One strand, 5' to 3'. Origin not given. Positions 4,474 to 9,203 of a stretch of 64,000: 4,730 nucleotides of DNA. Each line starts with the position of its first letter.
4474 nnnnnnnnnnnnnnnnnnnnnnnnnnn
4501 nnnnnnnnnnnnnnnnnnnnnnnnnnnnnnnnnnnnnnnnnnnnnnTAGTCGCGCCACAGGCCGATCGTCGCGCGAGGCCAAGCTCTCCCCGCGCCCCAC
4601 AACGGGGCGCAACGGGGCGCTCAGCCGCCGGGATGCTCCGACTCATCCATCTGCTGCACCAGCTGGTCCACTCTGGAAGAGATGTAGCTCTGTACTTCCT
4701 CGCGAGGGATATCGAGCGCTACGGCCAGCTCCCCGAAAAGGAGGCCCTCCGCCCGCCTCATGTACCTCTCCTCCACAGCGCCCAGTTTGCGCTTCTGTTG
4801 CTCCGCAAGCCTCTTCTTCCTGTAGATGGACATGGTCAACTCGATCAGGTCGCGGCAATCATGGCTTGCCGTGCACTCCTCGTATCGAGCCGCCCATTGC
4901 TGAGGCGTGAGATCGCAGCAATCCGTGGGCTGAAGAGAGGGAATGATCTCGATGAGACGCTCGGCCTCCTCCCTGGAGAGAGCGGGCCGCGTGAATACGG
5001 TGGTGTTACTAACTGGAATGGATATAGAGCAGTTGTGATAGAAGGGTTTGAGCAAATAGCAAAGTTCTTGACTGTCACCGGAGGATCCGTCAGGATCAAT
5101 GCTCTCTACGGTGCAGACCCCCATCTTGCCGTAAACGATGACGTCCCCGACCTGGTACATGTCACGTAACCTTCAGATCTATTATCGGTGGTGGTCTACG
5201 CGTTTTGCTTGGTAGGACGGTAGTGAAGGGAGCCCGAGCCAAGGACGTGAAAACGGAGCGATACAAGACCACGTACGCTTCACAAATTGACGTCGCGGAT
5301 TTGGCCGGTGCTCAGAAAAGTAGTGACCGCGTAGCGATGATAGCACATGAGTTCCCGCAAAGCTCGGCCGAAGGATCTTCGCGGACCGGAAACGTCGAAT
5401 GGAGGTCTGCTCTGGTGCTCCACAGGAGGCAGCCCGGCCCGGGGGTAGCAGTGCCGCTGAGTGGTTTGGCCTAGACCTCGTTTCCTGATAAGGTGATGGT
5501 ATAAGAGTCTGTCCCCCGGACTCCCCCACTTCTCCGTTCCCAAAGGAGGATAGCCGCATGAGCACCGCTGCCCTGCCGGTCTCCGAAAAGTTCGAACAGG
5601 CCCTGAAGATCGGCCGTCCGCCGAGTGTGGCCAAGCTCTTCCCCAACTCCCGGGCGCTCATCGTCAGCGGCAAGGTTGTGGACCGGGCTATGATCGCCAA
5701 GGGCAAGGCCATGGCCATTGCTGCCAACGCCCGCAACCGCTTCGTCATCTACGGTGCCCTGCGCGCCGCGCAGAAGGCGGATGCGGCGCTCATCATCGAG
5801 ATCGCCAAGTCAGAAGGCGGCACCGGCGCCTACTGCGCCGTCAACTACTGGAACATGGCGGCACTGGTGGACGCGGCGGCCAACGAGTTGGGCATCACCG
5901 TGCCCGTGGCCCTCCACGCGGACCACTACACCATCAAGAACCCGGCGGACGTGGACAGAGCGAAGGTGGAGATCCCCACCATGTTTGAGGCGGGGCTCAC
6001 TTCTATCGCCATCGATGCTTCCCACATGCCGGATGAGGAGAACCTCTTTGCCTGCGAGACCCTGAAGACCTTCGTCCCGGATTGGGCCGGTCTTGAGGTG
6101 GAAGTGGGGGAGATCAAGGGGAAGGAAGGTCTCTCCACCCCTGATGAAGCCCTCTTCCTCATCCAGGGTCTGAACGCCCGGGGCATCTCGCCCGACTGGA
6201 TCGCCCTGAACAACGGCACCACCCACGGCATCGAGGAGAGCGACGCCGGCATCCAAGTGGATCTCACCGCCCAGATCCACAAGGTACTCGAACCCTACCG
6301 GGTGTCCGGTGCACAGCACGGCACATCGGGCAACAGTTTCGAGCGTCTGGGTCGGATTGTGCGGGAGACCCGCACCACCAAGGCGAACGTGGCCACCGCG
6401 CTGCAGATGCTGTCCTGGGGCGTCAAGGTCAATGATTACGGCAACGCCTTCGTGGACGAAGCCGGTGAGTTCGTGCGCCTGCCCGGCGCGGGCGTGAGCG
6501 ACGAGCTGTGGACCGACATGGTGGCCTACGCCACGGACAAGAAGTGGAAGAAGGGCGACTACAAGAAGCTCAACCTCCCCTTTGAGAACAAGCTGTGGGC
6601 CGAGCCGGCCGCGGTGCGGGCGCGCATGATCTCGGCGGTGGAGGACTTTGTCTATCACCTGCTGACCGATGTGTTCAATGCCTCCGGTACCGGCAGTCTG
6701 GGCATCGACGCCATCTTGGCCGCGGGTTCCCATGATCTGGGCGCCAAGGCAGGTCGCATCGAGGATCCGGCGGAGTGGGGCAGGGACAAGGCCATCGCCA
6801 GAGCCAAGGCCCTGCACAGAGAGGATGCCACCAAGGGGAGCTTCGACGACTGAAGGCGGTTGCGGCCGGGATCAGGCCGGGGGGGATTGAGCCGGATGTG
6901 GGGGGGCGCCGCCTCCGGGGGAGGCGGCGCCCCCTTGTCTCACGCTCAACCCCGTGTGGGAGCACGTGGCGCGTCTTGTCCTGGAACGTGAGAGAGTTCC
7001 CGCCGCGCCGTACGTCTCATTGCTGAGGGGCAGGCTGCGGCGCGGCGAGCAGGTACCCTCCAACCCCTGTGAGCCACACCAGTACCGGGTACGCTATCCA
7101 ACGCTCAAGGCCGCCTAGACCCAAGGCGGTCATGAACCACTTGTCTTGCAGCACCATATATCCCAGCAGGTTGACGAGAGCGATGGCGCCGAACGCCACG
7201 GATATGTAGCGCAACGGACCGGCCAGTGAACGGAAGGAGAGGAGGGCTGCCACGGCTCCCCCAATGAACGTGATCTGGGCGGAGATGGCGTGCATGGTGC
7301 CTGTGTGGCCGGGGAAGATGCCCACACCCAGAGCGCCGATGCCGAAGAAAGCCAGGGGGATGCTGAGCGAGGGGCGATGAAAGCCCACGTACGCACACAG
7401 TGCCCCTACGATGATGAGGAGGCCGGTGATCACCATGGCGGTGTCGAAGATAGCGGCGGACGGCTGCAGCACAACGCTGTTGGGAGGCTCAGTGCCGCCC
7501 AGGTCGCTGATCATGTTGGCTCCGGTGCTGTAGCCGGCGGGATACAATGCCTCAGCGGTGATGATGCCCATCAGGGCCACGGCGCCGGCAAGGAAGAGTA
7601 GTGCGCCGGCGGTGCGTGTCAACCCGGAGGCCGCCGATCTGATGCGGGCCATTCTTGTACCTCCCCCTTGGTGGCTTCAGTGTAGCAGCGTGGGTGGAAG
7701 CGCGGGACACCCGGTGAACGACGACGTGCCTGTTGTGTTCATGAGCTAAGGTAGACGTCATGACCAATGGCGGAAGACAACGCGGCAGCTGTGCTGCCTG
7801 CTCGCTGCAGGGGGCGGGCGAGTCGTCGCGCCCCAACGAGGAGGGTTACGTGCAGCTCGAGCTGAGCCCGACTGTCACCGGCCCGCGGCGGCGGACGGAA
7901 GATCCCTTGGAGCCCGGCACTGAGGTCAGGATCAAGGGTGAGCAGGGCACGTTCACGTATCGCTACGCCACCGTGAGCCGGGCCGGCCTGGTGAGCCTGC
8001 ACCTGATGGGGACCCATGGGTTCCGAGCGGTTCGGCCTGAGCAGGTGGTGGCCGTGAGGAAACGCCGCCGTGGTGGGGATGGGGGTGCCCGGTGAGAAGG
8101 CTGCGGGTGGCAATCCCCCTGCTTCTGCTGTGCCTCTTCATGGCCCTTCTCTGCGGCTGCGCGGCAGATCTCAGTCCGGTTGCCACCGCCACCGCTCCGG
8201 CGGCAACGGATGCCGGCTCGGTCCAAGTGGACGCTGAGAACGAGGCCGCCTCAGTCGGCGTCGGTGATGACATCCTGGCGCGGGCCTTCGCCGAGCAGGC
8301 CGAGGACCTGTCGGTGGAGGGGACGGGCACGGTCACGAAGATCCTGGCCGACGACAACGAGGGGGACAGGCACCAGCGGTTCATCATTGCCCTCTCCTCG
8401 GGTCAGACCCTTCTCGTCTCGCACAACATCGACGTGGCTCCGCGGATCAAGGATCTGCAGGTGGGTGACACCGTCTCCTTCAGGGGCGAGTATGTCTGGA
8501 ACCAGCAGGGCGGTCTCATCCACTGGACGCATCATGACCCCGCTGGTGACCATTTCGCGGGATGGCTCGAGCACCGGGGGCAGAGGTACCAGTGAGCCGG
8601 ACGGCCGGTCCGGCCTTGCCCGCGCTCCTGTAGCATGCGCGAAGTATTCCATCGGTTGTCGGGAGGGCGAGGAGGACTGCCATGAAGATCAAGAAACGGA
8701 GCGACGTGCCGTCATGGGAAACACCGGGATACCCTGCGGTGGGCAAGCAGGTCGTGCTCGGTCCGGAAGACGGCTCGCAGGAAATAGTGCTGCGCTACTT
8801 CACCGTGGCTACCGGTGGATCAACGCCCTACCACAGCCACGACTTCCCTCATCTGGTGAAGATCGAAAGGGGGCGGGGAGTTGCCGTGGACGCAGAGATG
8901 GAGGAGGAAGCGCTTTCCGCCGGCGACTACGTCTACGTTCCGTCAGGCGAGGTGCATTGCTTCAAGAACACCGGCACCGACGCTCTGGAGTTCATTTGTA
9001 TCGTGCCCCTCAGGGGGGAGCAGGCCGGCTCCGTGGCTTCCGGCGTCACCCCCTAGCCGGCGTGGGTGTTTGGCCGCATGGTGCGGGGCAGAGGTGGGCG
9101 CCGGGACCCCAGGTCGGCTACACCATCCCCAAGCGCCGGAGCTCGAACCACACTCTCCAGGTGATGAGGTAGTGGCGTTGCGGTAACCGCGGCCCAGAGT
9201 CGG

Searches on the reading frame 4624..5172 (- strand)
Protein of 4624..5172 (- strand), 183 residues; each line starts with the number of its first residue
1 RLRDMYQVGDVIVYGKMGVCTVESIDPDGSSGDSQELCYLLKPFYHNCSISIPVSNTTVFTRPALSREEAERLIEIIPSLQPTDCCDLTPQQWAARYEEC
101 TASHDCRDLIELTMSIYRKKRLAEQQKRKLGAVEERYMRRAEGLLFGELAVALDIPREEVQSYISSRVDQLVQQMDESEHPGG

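Call 15: search_protein_families(library=pfam, proteins=[window:4624-5172:-], max_evalue=0.001)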
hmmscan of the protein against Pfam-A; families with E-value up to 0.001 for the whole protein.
window:4624-5172:- (183 aa): 2 families
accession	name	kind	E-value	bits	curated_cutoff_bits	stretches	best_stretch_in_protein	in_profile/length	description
PF02559.22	CarD_TRCF_RID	-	1.3e-07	32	23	1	6-58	1-51/57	CarD-like/TRCF RID domain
PF21095.3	CarD_C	-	3.1e-05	24.3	23.1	1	89-164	13-86/87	CarD, C-terminal domain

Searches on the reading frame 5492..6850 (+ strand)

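Call 15: search_protein_families(library=pfam, proteins=[window:5492-6850:+], max_evalue=0.001)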
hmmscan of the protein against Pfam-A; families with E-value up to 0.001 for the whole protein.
window:5492-6850:+ (453 aa): 1 family
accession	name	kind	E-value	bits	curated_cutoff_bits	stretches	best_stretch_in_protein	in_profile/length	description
PF01116.26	F_bP_aldolase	-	2.2e-27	96.7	25.5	1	70-309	12-238/277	Fructose-bisphosphate aldolase class-II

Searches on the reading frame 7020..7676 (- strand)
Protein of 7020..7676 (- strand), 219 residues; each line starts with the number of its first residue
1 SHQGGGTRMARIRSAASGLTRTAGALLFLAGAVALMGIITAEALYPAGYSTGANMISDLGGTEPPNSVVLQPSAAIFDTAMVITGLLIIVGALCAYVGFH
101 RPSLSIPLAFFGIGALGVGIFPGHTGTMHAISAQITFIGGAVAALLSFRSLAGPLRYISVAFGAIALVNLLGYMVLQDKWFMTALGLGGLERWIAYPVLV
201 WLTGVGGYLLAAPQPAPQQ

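Call 15: search_protein_families(library=pfam, proteins=[window:7020-7676:-], max_evalue=0.001)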
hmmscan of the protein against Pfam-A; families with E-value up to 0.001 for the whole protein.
window:7020-7676:- (219 aa): 1 family
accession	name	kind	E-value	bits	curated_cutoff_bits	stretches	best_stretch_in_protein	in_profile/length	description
PF06197.19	DUF998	-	4.4e-16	59.5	30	1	29-206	2-182/184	Protein of unknown function (DUF998)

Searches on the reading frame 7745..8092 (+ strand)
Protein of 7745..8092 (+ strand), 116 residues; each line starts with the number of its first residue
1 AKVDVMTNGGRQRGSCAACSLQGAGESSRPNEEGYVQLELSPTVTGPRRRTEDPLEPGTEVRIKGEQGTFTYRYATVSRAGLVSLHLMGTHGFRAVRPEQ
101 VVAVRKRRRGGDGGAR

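Call 15: search_protein_families(library=pfam, proteins=[window:7745-8092:+], max_evalue=0.001)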
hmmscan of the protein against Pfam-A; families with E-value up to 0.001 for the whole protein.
window:7745-8092:+ (116 aa): 1 family
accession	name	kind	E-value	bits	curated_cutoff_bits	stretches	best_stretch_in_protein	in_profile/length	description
PF23904.1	DUF7246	-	1.6e-07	32.1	27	1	53-109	32-93/101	Domain of unknown function (DUF7246)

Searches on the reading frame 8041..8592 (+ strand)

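Call 15: search_protein_families(library=pfam, proteins=[window:8041-8592:+], max_evalue=0.001)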
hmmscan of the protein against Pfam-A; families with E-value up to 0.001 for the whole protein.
window:8041-8592:+ (184 aa): 1 family
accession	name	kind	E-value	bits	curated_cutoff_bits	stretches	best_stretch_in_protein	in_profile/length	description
PF11948.15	DUF3465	-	5.5e-48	162.4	25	1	74-184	14-124/124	Protein of unknown function (DUF3465)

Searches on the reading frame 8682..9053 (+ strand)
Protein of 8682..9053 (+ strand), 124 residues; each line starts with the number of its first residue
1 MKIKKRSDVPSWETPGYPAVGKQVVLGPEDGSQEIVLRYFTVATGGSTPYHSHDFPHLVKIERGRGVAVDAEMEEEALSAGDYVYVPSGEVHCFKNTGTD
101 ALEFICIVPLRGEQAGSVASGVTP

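Call 8: search_protein_families(library=pfam, proteins=[window:8682-9053:+], max_evalue=0.01)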
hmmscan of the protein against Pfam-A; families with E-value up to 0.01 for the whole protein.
window:8682-9053:+ (124 aa): 4 families
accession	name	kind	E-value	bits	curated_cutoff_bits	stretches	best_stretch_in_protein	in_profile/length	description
PF07883.17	Cupin_2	-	2.5e-14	53.2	27.2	1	39-108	2-70/70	Cupin domain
PF00190.28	Cupin_1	-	7.7e-06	26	22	1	40-107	38-113/151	Cupin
PF02311.25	AraC_binding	-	1.8e-05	24.9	21.1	1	44-107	12-74/135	AraC-like ligand binding domain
PF01050.24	MannoseP_isomer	-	0.00088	19.9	23.6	1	49-107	44-100/116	Mannose-6-phosphate isomerase C-terminal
